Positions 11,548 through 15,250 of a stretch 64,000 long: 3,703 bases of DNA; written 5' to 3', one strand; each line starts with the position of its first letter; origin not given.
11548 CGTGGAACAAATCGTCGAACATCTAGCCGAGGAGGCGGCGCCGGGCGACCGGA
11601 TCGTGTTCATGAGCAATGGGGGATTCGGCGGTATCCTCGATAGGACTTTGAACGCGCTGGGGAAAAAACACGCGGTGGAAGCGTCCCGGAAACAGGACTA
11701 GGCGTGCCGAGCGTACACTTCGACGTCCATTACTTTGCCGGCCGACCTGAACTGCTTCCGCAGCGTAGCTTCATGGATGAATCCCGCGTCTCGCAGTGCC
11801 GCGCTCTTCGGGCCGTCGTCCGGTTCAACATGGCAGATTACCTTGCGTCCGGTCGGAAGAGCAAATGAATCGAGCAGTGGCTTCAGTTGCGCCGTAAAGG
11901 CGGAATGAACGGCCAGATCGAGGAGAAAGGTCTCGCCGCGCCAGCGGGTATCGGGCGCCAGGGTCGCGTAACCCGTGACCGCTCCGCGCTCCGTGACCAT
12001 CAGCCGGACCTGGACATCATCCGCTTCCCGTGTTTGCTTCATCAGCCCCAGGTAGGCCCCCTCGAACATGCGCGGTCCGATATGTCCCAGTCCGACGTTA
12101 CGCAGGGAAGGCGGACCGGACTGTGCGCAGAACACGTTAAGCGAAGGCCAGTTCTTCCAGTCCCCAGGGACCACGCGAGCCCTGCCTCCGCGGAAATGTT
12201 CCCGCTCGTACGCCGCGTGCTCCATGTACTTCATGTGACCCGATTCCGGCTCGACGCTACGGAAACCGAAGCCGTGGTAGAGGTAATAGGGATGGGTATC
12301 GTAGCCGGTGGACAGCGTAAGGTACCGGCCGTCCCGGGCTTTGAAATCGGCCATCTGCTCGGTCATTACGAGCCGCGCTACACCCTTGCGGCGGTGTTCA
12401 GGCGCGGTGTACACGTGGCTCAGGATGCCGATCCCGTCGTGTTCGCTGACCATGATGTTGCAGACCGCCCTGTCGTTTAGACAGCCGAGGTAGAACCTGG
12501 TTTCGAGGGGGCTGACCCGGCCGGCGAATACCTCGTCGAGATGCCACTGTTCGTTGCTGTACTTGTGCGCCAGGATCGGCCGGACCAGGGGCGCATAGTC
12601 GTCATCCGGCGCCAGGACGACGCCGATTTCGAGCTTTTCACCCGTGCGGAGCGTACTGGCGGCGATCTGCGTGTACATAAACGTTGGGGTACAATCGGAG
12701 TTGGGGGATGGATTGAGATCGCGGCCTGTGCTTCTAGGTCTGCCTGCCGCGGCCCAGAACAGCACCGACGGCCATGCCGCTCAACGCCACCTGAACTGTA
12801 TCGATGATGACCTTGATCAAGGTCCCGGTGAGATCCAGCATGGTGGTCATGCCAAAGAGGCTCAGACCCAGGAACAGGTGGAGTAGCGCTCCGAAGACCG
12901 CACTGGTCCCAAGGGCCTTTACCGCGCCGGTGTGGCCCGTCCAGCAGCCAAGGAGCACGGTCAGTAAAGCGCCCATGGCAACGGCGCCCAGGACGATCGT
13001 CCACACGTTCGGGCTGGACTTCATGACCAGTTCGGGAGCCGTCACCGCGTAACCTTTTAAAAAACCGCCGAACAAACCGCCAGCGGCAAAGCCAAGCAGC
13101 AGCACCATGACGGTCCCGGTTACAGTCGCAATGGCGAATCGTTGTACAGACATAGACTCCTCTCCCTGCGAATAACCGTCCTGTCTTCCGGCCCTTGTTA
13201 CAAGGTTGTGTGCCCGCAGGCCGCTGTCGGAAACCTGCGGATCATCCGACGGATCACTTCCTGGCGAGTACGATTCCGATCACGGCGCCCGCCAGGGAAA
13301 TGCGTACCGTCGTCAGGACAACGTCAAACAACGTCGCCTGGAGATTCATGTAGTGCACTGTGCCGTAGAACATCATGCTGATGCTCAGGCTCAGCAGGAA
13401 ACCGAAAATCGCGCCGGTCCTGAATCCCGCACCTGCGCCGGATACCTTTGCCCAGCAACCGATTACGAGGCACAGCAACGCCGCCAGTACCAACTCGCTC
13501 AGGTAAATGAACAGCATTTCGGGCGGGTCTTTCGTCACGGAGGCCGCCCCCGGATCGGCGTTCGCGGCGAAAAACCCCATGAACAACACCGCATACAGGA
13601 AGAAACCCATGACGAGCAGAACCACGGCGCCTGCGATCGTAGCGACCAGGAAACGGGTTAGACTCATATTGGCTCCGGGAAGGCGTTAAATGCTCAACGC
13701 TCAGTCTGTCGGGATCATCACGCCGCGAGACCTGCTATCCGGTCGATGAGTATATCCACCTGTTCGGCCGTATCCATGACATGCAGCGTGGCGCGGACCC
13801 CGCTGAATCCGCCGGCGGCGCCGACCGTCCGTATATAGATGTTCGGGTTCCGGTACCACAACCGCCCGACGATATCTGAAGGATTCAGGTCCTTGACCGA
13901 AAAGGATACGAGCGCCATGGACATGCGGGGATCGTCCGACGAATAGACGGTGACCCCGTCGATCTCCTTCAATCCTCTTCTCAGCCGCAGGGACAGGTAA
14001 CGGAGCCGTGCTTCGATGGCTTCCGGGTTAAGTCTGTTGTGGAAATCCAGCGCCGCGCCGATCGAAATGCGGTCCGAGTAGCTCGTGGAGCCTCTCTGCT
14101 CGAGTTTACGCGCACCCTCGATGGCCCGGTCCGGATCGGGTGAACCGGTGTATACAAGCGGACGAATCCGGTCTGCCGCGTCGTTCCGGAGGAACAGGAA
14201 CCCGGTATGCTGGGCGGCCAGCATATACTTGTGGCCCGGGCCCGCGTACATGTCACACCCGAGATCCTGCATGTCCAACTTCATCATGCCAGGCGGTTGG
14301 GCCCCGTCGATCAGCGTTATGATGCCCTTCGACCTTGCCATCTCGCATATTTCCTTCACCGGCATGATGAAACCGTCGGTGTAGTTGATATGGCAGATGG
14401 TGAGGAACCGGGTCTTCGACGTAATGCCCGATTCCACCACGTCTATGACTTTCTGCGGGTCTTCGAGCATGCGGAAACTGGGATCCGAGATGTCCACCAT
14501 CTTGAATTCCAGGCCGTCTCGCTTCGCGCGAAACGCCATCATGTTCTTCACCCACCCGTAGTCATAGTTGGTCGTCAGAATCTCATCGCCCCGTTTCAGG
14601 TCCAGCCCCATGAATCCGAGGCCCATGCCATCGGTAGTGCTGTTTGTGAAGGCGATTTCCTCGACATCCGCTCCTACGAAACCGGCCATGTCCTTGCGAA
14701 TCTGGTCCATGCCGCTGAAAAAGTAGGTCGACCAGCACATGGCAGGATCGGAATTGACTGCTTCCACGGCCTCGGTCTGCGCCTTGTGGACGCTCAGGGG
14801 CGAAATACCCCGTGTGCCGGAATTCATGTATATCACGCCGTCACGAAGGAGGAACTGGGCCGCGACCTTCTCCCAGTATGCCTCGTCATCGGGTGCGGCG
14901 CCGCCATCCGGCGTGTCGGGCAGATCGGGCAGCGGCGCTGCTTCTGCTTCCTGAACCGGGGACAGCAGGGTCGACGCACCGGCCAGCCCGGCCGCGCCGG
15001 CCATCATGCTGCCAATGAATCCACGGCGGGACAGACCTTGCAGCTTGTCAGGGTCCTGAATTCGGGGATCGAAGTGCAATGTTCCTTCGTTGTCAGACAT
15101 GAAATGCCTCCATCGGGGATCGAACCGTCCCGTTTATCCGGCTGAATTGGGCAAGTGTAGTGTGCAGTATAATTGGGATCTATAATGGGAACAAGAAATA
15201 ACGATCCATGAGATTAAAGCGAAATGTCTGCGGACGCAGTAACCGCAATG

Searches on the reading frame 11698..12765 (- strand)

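Call 5: search_protein_families(library=pfam, proteins=[window:11698-12765:-], max_evalue=0.01)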
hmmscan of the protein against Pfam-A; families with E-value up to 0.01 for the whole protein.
window:11698-12765:- (355 aa): 5 families
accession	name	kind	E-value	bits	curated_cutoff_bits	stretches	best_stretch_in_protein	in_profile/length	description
PF00583.31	Acetyltransf_1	-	4.5e-07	30.6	20.7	1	90-166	34-116/116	Acetyltransferase (GNAT) family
PF13508.13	Acetyltransf_7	-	6e-07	30.2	27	1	98-168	12-82/84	Acetyltransferase (GNAT) domain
PF13673.13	Acetyltransf_10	-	0.00011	22.6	23.6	1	96-174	38-113/128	Acetyltransferase (GNAT) domain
PF08445.16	FR47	-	0.00014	22.2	22.1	1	109-171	18-80/86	FR47-like protein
PF13527.13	Acetyltransf_9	-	0.00018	21.9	25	1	114-168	74-124/127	Acetyltransferase (GNAT) domain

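Call 6: search_protein_families(library=ncbifam, proteins=[window:11698-12765:-], max_evalue=0.01)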
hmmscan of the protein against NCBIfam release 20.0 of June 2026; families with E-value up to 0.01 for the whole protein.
window:11698-12765:- (355 aa): 2 families
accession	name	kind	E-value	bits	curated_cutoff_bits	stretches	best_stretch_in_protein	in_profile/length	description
NF002367.0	PRK01346.1-4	subfamily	0.0062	15.6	259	0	116-145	81-110/411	hypothetical protein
NF002366.0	PRK01346.1-3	equivalog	0.0094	14.7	624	0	115-200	81-162/405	hypothetical protein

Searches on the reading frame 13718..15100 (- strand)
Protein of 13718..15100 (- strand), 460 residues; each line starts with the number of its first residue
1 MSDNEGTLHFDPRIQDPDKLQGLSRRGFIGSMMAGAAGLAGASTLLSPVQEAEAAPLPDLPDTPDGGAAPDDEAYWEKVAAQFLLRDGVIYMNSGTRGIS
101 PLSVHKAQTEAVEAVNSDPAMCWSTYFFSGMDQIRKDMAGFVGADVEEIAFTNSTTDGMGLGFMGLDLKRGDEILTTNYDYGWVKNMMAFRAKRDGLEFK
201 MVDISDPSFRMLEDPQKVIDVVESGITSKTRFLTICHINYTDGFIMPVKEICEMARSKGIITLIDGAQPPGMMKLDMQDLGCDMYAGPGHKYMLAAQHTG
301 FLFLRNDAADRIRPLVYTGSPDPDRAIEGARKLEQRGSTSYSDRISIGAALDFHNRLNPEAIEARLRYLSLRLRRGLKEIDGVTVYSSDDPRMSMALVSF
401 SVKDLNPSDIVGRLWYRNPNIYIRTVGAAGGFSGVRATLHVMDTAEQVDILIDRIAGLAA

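Call 5: search_protein_families(library=pfam, proteins=[window:13718-15100:-], max_evalue=0.01)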
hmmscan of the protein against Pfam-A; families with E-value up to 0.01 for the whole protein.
window:13718-15100:- (460 aa): 3 families
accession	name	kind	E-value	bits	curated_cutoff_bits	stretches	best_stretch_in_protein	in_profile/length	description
PF00266.25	Aminotran_5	-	1.6e-45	156.1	21.5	1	124-451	38-371/371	Aminotransferase class-V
PF01041.23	DegT_DnrJ_EryC1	-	1.2e-06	28.5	19.8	1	131-321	26-204/360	DegT/DnrJ/EryC1/StrS aminotransferase family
PF01053.26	Cys_Met_Meta_PP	-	0.00018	20.6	27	1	168-293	88-200/381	Cys/Met metabolism PLP-dependent enzyme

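Call 6: search_protein_families(library=ncbifam, proteins=[window:13718-15100:-], max_evalue=0.01)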
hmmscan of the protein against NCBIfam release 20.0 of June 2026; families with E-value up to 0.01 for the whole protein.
window:13718-15100:- (460 aa): 29 families (the best 25 are shown)
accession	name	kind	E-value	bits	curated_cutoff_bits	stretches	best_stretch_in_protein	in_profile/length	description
NF051467.1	peri_mod_PvdN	equivalog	4.5e-37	127.7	650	1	70-415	34-384/425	pyoverdine-tailoring periplasmic protein PvdN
TIGR01979.1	sufS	subfamily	8.8e-37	126.9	475.1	1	89-411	19-345/403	SufS family cysteine desulfurase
TIGR01977.1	am_tr_V_EF2568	hypoth_equivalog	2.9e-32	112.1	377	1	131-425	46-333/376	cysteine desulfurase family protein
NF040779.1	Sec_lyase_SclA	exception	2.6e-27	95.7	525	1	135-415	49-324/378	selenocysteine lyase SclA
NF041166.1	f2_encap_cargo1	exception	1.9e-20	73.5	800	1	133-414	293-573/623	family 2A encapsulin nanocompartment cargo protein cysteine desulfurase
TIGR01976.1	am_tr_V_VC1184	hypoth_equivalog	6e-19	68.6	352.35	1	87-417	15-354/401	cysteine desulfurase-like protein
NF006791.0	PRK09295.1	equivalog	6.3e-19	68.3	661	1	129-392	67-332/406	cysteine desulfurase SufS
NF010611.0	PRK14012.1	equivalog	1.2e-18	67.3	548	1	130-401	52-308/406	IscS subfamily cysteine desulfurase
TIGR03402.1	FeS_nifS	equivalog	5.6e-18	64.9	530.75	1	131-396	44-291/379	cysteine desulfurase NifS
TIGR04343.1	egtE_PLP_lyase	equivalog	7.1e-17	61.2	400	1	134-398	59-309/370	ergothioneine biosynthesis PLP-dependent enzyme EgtE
TIGR02006.1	IscS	equivalog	2.8e-16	59.5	643.2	1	131-400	49-303/402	IscS subfamily cysteine desulfurase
TIGR03235.1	DNA_S_dndA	equivalog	5.6e-15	55.5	480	1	131-414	44-312/353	cysteine desulfurase DndA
NF006810.0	PRK09331.1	subfamily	2e-12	46.6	301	1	134-312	70-243/397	Sep-tRNA:Cys-tRNA synthetase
NF008126.0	PRK10874.1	equivalog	2.2e-12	46.8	607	1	85-414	16-345/401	cysteine desulfurase CsdA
TIGR03392.1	FeS_syn_CsdA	equivalog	2.5e-11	43.4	493.6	1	86-453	14-387/398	cysteine desulfurase CsdA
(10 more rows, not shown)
